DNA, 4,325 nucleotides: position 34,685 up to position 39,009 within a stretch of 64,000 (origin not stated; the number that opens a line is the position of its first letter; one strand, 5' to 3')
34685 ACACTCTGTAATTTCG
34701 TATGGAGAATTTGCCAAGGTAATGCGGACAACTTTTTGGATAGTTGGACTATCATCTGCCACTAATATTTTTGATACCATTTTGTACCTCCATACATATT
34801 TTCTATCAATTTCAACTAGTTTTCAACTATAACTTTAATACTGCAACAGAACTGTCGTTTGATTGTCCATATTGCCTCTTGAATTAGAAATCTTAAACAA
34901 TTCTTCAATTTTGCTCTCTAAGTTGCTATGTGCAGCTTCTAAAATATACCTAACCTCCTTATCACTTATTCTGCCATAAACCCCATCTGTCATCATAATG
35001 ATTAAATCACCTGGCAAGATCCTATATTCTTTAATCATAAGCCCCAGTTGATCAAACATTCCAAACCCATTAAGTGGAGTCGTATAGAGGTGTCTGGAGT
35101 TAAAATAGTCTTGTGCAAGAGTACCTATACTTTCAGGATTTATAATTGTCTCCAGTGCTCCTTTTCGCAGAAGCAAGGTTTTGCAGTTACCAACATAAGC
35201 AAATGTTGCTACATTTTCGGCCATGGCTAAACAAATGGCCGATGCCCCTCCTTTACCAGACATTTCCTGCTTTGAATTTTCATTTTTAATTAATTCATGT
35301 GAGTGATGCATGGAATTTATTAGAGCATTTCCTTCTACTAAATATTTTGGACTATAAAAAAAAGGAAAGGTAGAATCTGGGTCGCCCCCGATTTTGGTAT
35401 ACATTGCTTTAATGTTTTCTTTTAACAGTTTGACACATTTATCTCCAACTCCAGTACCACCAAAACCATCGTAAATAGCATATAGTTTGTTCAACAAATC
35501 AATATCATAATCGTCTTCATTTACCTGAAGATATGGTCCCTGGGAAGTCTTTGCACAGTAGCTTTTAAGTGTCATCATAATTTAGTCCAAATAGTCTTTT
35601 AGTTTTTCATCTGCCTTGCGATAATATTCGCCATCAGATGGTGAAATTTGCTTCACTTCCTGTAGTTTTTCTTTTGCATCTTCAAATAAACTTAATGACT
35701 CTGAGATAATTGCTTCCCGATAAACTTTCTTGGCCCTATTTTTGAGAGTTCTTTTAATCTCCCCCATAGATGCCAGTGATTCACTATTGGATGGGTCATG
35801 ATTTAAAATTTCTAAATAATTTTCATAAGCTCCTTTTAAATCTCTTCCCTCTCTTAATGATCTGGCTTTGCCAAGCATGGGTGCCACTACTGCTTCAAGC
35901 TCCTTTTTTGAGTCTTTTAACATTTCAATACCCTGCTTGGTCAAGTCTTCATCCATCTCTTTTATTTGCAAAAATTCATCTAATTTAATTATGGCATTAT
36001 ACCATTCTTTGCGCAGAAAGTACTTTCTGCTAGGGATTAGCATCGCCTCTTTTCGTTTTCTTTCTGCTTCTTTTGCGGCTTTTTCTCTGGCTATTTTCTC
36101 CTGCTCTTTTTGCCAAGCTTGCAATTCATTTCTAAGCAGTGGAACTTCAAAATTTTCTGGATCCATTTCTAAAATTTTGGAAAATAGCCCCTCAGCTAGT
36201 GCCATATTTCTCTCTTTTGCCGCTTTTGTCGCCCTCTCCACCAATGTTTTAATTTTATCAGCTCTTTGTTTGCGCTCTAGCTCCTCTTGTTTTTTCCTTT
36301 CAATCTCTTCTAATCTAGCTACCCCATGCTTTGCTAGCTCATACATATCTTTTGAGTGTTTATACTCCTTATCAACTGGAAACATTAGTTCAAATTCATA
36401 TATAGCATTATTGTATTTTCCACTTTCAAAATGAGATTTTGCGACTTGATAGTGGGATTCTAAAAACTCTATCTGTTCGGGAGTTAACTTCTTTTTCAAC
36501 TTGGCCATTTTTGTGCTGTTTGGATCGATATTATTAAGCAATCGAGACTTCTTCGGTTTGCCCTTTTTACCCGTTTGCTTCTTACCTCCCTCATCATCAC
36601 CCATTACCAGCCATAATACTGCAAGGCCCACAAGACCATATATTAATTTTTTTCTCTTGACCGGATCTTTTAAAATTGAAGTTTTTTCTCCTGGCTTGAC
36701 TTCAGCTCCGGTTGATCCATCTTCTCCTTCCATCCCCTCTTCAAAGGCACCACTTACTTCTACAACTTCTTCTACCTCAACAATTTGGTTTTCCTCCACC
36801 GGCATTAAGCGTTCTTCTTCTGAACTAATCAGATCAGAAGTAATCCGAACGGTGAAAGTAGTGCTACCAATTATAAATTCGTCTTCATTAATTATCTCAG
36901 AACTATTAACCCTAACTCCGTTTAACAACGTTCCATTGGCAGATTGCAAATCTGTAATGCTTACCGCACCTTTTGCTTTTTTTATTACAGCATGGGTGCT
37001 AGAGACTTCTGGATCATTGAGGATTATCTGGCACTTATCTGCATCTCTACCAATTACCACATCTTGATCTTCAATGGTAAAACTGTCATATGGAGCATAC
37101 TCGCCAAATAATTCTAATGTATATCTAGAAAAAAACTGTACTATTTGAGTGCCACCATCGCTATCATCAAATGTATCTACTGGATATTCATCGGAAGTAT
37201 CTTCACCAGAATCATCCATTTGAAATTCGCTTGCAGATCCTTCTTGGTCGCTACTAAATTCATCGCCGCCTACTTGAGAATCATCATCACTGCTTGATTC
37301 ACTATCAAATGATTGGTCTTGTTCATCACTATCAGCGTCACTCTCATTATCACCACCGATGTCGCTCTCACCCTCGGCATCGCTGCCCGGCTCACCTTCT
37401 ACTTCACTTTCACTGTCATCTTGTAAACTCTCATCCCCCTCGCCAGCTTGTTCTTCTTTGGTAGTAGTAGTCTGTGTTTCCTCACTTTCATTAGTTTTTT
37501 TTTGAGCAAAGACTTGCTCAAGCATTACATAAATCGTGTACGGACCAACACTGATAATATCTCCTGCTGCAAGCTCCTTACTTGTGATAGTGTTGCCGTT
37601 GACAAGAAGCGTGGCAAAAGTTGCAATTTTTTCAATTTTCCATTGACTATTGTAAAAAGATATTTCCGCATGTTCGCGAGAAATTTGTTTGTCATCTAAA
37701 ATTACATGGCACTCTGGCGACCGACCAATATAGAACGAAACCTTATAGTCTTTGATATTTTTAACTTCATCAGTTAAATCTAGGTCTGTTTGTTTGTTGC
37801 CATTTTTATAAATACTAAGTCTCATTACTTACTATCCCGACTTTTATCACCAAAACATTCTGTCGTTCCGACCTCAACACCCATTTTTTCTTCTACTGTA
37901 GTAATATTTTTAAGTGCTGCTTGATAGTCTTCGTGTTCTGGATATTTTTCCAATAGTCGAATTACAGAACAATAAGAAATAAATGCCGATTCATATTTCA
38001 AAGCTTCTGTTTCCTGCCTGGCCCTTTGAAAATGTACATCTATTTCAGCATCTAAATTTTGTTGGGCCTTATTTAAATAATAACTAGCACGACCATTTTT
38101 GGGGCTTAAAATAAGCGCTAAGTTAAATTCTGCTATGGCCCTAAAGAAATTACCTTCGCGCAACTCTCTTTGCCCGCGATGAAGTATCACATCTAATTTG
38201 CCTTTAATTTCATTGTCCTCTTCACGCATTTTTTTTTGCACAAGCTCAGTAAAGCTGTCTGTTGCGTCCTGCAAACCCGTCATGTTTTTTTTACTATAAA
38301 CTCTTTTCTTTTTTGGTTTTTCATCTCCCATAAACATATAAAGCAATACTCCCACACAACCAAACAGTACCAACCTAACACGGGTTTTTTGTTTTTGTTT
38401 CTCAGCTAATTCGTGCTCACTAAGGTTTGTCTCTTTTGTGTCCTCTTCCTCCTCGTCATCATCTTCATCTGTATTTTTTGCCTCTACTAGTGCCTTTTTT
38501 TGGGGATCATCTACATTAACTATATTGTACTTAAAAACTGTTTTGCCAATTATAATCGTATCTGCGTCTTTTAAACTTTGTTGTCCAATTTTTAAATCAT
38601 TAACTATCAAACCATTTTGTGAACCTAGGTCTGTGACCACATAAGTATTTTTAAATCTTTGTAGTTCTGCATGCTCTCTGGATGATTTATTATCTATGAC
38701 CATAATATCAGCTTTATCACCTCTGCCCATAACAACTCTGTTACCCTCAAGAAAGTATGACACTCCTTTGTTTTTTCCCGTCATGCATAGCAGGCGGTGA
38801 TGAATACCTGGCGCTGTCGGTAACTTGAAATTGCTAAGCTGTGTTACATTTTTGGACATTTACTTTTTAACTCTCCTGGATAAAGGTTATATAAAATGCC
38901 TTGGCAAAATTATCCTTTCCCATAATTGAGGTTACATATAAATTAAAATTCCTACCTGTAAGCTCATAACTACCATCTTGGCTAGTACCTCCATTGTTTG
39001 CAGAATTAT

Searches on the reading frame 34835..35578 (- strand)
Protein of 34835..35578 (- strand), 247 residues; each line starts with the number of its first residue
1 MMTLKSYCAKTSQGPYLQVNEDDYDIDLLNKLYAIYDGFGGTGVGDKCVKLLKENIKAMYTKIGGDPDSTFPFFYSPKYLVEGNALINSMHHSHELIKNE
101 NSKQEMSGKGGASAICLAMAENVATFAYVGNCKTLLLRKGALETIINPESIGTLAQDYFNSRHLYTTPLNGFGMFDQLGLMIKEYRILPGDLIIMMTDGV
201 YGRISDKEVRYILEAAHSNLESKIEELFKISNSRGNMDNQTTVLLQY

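Call 87: search_protein_families(library=pfam, proteins=[window:34835-35578:-], max_evalue=0.0001)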
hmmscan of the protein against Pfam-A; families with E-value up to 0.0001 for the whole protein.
window:34835-35578:- (247 aa): 1 family
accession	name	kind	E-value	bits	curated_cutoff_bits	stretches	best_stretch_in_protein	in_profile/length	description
PF00481.26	PP2C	-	1.8e-06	28.3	20.3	1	30-141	34-131/255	Protein phosphatase 2C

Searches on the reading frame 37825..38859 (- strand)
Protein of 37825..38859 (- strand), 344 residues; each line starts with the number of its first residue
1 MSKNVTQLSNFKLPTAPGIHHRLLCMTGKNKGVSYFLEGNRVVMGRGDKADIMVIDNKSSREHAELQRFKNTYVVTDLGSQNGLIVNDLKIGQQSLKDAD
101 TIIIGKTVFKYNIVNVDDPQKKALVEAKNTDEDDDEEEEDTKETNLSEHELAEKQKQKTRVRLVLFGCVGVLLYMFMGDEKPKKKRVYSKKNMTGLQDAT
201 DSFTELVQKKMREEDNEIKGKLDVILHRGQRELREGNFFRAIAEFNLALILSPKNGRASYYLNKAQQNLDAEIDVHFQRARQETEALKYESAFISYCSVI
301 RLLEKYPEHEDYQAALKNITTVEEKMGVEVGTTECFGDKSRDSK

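Call 87: search_protein_families(library=pfam, proteins=[window:37825-38859:-], max_evalue=0.0001)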
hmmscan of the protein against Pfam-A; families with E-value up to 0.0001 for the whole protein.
window:37825-38859:- (344 aa): 2 families
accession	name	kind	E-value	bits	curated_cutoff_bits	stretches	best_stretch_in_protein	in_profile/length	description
PF16697.10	Yop-YscD_cpl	-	7.4e-17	61.8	33.2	1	26-110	3-89/94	Inner membrane component of T3SS, cytoplasmic domain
PF00498.31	FHA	-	1.3e-14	54.8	20.7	1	42-105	1-67/67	FHA domain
